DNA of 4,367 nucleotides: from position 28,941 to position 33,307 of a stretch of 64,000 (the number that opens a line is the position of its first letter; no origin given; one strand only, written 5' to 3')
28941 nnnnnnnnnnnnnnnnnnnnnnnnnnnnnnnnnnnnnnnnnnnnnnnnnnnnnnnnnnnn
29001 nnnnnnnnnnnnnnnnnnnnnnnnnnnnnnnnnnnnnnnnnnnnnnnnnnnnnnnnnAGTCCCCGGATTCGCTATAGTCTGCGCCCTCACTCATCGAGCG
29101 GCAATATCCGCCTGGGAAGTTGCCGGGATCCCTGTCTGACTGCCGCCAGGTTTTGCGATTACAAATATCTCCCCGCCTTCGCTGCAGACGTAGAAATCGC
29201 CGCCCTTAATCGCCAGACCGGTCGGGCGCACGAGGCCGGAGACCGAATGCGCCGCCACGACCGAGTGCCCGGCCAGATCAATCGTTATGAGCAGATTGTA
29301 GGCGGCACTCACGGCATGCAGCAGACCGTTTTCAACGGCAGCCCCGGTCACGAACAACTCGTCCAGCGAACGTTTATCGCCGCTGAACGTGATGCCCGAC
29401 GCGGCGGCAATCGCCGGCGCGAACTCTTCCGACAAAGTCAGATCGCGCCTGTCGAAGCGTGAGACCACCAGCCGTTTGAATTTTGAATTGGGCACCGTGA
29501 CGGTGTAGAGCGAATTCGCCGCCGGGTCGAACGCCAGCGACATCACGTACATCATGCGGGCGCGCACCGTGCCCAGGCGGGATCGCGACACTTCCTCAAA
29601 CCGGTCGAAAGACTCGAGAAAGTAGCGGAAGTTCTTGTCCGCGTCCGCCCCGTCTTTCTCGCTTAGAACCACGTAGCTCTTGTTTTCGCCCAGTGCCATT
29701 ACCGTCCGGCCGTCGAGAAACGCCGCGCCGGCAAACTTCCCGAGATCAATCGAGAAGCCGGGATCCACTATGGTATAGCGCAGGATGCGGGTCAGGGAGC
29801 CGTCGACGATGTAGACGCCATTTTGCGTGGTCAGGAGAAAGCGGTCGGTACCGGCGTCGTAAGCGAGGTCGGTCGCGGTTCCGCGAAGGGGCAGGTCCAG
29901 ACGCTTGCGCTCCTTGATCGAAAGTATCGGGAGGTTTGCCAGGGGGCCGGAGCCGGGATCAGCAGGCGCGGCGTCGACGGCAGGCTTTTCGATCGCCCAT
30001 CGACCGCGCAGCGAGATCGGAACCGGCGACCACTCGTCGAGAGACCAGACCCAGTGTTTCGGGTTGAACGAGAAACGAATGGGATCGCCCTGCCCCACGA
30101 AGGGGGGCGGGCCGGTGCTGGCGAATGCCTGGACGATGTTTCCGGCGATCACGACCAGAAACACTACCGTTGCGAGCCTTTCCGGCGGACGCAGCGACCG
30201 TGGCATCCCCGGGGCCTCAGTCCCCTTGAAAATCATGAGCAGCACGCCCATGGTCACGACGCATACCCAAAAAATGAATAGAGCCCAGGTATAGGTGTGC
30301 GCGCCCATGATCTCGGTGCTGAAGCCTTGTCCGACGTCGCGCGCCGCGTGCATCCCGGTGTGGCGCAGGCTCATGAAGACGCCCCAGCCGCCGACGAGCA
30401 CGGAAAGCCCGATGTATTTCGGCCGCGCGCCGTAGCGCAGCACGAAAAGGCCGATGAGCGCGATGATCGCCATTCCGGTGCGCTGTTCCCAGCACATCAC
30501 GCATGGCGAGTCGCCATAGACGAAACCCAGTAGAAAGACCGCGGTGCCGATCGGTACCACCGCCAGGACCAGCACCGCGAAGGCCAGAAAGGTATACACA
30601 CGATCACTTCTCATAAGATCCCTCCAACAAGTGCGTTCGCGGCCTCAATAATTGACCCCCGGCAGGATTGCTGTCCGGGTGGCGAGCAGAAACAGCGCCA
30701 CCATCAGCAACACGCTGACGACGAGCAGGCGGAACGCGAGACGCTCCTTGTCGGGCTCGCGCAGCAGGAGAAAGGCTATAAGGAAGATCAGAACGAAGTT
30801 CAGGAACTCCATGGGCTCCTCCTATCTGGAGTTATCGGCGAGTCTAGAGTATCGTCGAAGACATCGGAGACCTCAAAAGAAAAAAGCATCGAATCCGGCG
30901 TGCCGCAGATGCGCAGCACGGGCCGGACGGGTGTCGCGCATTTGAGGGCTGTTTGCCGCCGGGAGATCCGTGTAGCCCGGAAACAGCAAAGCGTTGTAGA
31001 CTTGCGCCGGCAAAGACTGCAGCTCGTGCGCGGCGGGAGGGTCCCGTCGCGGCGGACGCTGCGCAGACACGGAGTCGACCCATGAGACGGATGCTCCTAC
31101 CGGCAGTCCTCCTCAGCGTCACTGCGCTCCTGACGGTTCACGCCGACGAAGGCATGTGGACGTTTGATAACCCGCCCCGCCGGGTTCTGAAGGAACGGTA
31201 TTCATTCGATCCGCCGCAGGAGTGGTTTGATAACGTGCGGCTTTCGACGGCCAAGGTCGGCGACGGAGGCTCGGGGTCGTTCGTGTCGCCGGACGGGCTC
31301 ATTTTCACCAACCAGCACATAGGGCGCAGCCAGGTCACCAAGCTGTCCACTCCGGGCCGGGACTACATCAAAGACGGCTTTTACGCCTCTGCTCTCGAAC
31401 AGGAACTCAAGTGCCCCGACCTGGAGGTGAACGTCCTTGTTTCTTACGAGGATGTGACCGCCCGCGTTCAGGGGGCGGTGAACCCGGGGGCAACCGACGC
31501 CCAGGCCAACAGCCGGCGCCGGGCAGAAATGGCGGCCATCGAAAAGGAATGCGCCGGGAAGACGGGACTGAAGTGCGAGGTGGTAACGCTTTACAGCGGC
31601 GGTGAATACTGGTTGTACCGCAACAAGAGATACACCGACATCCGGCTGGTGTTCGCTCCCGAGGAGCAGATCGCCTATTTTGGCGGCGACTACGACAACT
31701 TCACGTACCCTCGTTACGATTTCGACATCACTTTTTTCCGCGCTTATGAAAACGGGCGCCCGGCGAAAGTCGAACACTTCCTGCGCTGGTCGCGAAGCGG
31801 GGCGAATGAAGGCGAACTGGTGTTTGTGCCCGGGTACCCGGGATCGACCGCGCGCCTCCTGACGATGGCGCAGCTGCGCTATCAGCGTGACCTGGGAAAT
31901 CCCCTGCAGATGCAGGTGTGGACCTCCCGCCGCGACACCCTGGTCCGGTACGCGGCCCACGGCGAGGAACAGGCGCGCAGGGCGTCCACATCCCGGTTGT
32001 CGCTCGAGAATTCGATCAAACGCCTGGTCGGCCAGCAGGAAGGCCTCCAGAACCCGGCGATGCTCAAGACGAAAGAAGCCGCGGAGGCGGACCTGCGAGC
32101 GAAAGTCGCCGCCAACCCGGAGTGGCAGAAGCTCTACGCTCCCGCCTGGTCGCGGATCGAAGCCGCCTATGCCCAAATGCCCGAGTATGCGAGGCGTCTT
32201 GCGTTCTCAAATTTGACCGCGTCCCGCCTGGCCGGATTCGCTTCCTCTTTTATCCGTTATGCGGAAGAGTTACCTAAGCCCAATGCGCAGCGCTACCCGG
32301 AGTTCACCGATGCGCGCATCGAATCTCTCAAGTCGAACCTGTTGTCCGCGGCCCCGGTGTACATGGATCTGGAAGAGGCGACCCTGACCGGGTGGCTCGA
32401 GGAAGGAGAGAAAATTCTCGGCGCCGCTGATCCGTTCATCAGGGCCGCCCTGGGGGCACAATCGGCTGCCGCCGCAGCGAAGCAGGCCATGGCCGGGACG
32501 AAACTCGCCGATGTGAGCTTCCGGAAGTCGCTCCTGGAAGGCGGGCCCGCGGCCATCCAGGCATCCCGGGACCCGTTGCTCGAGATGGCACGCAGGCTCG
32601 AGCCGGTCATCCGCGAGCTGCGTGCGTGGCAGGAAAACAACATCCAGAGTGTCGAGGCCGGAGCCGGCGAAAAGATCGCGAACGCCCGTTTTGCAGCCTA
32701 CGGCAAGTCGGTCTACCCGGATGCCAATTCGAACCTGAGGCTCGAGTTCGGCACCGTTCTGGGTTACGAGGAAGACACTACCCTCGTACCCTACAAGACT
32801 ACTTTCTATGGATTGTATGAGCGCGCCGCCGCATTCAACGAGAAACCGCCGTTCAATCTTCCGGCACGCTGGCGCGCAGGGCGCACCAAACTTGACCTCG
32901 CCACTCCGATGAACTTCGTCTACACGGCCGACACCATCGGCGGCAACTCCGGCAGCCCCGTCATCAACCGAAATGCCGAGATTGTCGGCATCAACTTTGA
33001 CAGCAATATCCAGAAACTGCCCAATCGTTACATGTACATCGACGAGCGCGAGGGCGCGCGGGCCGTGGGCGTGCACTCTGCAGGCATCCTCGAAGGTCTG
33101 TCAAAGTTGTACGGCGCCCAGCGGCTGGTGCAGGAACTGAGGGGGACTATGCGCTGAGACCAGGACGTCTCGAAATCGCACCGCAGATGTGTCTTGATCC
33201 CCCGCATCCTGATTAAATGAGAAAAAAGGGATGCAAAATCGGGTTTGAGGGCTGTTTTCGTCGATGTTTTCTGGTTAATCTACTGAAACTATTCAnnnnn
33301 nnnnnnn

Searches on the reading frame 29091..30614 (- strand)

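Call 37: search_protein_families(library=pfam, proteins=[window:29091-30614:-], max_evalue=0.00001)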
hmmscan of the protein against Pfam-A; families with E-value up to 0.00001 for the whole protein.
window:29091-30614:- (507 aa): 1 family
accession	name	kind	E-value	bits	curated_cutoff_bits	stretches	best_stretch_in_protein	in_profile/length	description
PF02600.21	DsbB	-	3.4e-11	44.2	22.1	1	9-90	3-84/148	Disulfide bond formation protein DsbB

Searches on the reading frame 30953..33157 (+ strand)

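Call 37: search_protein_families(library=pfam, proteins=[window:30953-33157:+], max_evalue=0.00001)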
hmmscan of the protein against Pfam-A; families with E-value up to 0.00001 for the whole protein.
window:30953-33157:+ (734 aa): 2 families
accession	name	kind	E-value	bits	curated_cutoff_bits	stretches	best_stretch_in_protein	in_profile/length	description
PF10459.15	Peptidase_S46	-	6e-197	657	22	1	64-730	1-697/698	Peptidase S46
PF13365.12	Trypsin_2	-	5.8e-09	37.3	27.6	0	653-680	117-144/144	Trypsin-like peptidase domain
